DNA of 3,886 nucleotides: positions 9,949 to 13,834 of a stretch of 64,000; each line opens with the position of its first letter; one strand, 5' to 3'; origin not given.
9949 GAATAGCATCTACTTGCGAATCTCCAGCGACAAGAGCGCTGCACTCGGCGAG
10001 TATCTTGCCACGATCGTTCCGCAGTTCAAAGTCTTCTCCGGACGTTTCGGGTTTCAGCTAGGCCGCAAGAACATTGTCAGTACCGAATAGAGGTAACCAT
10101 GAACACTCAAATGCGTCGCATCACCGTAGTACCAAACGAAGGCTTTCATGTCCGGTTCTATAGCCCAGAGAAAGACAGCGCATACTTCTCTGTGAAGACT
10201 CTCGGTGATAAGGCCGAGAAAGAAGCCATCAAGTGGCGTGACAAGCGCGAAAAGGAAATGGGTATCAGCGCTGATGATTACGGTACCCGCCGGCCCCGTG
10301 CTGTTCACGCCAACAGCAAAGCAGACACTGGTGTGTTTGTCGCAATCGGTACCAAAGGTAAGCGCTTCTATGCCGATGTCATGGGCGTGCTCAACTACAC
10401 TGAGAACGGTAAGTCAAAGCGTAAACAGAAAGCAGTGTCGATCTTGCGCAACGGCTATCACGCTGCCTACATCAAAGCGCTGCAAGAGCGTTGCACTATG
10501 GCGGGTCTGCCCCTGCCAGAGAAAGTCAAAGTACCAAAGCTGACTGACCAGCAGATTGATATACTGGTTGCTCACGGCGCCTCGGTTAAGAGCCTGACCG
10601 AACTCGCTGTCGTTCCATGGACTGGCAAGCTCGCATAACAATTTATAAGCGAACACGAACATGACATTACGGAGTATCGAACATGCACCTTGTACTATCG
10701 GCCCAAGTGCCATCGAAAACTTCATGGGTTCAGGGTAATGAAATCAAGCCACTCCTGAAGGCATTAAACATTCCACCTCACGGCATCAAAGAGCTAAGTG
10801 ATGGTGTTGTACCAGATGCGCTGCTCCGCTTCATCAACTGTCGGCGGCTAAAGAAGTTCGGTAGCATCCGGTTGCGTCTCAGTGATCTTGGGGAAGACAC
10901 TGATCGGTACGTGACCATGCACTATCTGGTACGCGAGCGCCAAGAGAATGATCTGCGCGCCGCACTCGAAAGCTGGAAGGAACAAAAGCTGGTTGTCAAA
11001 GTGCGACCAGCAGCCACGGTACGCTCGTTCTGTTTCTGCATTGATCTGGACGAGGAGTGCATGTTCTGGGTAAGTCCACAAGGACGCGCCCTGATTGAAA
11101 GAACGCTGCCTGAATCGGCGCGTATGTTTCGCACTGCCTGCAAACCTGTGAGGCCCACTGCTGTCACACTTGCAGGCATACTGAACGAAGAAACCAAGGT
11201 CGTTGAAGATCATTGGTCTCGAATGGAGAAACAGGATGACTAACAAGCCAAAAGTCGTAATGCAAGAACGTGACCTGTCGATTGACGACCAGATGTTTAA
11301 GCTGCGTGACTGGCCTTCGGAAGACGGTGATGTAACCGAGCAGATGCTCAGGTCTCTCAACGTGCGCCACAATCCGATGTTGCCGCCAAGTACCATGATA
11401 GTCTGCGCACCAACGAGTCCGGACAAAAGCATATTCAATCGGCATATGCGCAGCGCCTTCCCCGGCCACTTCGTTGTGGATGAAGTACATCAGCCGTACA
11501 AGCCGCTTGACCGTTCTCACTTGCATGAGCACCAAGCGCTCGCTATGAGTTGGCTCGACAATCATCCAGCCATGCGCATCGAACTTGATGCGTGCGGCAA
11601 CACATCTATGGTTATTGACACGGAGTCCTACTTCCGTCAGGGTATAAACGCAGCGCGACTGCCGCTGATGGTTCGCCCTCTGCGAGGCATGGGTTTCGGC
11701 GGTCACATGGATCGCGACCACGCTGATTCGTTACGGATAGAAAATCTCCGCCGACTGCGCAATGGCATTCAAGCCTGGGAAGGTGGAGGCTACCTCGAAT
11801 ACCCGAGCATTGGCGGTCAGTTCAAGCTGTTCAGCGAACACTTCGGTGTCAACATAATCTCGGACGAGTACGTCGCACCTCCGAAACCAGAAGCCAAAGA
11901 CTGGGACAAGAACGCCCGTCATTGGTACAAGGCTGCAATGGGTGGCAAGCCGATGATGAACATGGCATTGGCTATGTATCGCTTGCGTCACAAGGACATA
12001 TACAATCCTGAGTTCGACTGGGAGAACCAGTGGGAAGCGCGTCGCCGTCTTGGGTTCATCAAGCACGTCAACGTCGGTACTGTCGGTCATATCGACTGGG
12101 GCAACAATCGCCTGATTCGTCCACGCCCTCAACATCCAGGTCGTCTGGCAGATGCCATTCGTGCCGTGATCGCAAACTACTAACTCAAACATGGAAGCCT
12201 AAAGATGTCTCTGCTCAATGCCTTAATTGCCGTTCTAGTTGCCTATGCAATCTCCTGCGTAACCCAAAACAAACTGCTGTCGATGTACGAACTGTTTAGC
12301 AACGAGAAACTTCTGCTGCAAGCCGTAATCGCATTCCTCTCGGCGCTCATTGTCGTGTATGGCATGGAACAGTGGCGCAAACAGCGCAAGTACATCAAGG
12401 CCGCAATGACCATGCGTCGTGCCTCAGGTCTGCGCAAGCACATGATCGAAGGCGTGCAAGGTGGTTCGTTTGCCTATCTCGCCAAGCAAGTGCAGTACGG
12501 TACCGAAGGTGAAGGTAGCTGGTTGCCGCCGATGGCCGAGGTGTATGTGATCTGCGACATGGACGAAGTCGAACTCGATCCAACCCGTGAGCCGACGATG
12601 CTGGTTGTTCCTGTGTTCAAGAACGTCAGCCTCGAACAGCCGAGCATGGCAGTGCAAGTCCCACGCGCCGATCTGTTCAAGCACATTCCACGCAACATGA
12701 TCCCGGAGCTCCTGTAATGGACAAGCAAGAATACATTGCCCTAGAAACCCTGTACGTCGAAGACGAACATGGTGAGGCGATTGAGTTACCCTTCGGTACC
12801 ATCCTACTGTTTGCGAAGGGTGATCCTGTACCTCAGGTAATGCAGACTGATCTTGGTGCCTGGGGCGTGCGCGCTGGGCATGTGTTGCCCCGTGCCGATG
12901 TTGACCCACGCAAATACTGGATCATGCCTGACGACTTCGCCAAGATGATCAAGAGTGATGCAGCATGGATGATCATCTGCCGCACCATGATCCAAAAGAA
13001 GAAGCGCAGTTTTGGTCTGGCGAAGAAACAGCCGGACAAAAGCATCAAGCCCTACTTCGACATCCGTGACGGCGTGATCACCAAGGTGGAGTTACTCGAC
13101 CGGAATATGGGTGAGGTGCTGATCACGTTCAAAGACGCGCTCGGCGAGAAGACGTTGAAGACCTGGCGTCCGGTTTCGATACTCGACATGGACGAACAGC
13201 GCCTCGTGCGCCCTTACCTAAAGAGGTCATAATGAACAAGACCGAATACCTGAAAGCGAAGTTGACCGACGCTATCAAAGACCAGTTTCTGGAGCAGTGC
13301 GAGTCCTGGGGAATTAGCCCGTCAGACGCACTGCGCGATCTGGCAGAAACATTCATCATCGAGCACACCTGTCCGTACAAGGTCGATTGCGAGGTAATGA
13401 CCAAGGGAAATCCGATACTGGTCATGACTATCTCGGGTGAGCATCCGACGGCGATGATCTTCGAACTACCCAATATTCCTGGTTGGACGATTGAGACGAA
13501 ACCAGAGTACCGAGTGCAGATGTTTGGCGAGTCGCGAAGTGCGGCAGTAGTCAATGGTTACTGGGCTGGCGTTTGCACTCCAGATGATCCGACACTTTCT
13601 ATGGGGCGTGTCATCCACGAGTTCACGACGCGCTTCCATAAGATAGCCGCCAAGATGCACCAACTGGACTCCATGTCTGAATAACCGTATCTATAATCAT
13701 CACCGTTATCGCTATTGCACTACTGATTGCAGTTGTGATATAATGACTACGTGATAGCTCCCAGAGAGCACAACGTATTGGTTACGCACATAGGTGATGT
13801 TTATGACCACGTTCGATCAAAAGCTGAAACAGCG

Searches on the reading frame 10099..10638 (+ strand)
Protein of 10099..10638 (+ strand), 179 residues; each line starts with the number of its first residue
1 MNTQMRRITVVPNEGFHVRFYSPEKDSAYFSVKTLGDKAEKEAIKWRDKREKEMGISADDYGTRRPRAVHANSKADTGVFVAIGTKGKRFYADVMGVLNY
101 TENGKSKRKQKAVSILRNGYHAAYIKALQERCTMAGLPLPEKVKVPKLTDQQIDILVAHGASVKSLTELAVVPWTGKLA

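Call 44: find_related_loci(query=window:10099-10638:+, collection=viral_contigs, flank=10000)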
Query window:10099-10638:+ (179 aa) in viral_contigs; peptide patterns used: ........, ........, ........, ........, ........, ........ (x = any residue, [..] = any of these).
13 stretches matched a pattern, but none encodes a relative of the query by tblastn (E <= 1e-3).

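Call 46: find_related_loci(query=A2, collection=viral_contigs, flank=10000)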
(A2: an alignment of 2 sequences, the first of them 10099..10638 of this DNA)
Query A2 (179 aa) in viral_contigs; peptide patterns used: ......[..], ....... (x = any residue, [..] = any of these).
82 stretches matched a pattern; 1 encode a relative of the query (tblastn E <= 1e-3); 1 distinct loci.
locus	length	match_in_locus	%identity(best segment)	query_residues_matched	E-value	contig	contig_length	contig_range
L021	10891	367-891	65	5-179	2e-74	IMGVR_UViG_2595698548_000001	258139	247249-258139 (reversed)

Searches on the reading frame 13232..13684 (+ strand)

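Call 42: search_protein_families(library=pfam, proteins=[window:13232-13684:+], max_evalue=0.1)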
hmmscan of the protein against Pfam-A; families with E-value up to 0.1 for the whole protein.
window:13232-13684:+ (150 aa): 1 family
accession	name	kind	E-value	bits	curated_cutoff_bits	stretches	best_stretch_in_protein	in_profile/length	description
PF04221.18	RelB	-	0.002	18.4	22.4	1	5-50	2-47/82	RelB antitoxin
